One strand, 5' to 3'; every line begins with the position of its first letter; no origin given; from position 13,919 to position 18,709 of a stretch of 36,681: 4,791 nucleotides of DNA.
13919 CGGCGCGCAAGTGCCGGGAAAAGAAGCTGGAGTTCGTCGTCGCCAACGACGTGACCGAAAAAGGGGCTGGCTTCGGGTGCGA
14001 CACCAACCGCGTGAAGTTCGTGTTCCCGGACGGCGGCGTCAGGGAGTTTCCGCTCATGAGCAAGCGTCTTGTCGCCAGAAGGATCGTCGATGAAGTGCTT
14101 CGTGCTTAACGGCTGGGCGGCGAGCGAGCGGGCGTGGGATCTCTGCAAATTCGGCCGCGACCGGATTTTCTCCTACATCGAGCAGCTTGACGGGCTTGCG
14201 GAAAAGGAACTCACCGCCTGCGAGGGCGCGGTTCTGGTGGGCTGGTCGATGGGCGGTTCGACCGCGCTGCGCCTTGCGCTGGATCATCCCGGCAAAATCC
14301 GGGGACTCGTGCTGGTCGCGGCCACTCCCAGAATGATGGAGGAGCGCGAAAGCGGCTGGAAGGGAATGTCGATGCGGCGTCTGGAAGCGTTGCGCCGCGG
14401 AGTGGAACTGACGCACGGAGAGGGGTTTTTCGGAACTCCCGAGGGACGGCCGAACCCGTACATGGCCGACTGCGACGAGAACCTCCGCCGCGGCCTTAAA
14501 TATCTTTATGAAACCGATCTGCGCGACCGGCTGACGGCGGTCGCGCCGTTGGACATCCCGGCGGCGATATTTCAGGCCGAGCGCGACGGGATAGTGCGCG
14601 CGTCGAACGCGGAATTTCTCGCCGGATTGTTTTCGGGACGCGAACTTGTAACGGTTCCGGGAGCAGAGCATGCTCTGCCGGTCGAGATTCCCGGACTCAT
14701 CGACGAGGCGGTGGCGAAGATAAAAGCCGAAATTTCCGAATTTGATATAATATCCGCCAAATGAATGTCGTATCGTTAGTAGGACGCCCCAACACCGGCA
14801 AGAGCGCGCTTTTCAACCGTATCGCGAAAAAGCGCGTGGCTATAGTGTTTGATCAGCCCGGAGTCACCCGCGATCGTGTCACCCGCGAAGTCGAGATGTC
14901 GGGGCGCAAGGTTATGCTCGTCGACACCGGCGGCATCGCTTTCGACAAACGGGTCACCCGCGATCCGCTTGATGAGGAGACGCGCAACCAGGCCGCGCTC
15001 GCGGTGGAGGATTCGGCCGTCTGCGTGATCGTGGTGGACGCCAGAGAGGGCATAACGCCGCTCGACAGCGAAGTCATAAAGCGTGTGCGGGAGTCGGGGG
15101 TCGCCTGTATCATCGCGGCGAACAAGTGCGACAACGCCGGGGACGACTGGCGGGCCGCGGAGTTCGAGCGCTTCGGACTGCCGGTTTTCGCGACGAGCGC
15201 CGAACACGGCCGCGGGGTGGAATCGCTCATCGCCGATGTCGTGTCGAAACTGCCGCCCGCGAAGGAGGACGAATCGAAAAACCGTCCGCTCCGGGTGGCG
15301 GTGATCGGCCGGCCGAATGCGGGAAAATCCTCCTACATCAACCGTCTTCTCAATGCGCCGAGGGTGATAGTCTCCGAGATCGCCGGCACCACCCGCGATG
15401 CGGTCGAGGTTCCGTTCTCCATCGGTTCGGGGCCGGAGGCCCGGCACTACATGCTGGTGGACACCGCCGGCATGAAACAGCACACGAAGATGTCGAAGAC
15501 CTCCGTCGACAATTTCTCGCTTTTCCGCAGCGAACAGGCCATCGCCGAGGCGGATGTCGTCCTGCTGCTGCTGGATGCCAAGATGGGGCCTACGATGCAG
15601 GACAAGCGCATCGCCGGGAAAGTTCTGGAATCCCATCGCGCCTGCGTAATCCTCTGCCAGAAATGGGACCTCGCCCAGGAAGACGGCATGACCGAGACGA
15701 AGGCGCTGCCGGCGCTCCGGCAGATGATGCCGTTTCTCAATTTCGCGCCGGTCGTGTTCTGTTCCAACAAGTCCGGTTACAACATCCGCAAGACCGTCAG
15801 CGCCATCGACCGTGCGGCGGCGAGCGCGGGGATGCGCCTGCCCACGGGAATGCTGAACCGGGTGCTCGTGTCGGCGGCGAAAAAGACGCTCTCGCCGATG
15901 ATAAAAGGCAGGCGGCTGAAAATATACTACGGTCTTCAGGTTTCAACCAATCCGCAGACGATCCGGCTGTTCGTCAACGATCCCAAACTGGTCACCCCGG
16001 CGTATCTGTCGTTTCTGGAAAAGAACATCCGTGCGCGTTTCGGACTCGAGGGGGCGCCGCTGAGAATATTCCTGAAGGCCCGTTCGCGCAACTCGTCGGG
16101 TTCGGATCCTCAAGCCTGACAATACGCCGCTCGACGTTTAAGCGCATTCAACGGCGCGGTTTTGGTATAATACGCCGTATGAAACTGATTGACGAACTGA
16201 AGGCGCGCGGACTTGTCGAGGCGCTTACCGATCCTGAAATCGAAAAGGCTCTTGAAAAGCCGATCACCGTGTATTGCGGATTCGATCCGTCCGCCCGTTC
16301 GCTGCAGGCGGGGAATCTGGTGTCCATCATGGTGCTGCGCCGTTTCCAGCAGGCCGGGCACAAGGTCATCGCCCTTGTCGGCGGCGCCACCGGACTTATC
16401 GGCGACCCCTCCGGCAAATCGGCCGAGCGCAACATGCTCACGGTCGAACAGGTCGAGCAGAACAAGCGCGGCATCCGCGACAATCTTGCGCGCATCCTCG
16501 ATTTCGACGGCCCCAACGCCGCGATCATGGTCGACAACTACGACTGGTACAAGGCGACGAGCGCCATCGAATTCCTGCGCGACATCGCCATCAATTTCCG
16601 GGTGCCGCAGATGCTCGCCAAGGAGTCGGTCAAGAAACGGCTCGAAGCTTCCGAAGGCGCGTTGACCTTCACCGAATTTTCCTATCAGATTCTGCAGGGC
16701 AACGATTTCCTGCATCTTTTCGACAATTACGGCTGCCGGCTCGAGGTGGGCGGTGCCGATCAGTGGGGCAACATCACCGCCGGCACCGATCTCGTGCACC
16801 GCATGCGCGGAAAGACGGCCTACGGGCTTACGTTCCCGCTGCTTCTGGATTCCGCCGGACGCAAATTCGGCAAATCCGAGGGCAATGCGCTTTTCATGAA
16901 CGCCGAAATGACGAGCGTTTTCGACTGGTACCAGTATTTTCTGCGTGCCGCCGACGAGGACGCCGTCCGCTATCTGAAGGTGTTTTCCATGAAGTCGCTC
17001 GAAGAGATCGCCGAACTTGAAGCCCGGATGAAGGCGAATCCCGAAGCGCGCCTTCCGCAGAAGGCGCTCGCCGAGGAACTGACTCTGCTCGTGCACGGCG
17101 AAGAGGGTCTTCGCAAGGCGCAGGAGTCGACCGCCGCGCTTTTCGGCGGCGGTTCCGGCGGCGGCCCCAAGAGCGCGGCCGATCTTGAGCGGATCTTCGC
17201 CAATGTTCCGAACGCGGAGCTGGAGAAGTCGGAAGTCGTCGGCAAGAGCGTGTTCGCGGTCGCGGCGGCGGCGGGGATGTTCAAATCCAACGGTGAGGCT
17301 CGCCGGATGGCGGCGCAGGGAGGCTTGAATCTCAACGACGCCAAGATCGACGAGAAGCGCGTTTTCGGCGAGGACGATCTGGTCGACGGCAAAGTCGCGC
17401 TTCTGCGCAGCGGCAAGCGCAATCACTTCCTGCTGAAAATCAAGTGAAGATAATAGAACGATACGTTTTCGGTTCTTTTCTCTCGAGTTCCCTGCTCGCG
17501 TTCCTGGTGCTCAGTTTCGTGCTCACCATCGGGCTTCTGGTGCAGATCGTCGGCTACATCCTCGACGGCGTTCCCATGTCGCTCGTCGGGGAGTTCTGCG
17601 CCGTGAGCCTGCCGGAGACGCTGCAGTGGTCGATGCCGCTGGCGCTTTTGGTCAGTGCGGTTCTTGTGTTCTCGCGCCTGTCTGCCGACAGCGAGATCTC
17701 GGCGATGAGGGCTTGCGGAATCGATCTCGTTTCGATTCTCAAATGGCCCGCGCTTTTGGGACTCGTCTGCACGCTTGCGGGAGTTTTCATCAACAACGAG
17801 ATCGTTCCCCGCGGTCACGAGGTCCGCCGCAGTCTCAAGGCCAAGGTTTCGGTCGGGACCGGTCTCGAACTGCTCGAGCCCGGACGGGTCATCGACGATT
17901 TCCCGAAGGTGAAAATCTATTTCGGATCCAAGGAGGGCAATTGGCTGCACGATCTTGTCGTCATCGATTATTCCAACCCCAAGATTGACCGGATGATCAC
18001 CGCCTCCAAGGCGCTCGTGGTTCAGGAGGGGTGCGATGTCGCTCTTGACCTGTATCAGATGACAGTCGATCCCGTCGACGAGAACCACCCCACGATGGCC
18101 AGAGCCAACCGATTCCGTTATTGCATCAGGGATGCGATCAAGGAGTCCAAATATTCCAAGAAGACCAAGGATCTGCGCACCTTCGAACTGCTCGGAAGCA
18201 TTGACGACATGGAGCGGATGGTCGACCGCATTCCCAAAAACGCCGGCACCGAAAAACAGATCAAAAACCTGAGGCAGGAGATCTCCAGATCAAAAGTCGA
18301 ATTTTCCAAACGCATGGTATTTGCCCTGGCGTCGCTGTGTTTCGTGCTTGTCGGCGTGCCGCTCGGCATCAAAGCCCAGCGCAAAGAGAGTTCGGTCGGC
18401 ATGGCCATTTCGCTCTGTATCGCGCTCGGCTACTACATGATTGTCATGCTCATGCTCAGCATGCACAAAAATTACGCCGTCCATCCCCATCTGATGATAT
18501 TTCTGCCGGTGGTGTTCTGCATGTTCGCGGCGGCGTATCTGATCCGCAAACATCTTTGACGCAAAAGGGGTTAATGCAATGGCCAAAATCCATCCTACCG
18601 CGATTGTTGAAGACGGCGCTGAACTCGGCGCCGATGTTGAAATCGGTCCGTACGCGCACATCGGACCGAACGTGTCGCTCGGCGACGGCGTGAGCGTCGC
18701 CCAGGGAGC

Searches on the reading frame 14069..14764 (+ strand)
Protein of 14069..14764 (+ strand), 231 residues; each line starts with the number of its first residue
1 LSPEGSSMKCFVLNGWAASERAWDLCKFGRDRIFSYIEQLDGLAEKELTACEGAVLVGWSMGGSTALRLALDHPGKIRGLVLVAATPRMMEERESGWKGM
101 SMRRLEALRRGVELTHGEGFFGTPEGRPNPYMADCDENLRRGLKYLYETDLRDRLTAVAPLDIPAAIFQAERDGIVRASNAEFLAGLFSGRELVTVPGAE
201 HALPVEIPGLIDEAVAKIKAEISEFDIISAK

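Call 76: search_protein_families(library=pfam, proteins=[window:14069-14764:+], max_evalue=0.001)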
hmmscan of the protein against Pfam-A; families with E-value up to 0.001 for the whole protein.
window:14069-14764:+ (231 aa): 5 families
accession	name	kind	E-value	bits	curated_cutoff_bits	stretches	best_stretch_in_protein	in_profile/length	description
PF00561.26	Abhydrolase_1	-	1.2e-13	51.8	25.8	1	34-90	53-109/245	alpha/beta hydrolase fold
PF12697.13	Abhydrolase_6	-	1.1e-10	43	26.3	1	38-205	52-207/217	Alpha/beta hydrolase family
PF12146.15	Hydrolase_4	-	3.9e-09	36.6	27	1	53-206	77-237/239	Serine aminopeptidase, S33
PF00756.26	Esterase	-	0.0002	21.7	22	1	42-76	111-139/251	Putative esterase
PF06821.19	Ser_hydrolase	-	0.00048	20.5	22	0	45-88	47-93/172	Serine hydrolase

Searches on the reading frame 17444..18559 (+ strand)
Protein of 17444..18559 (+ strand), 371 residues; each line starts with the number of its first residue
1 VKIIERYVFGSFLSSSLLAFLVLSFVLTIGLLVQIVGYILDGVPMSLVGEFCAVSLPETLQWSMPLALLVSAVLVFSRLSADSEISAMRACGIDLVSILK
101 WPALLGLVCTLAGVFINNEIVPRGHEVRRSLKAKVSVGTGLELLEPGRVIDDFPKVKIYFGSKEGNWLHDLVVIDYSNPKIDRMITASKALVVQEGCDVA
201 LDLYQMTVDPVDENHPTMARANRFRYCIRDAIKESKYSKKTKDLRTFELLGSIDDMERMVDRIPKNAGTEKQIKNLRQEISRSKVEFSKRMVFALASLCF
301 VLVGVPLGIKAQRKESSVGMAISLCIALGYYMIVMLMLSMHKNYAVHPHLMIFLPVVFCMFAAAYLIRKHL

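Call 10: search_protein_families(library=pfam, proteins=[window:17444-18559:+], max_evalue=0.1)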
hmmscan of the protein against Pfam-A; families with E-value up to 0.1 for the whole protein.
window:17444-18559:+ (371 aa): 1 family
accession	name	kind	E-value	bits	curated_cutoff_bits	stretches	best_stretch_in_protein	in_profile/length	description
PF03739.19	LptF_LptG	-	2.9e-62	211.2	27.9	1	6-369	1-353/353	Lipopolysaccharide export system permease LptF/LptG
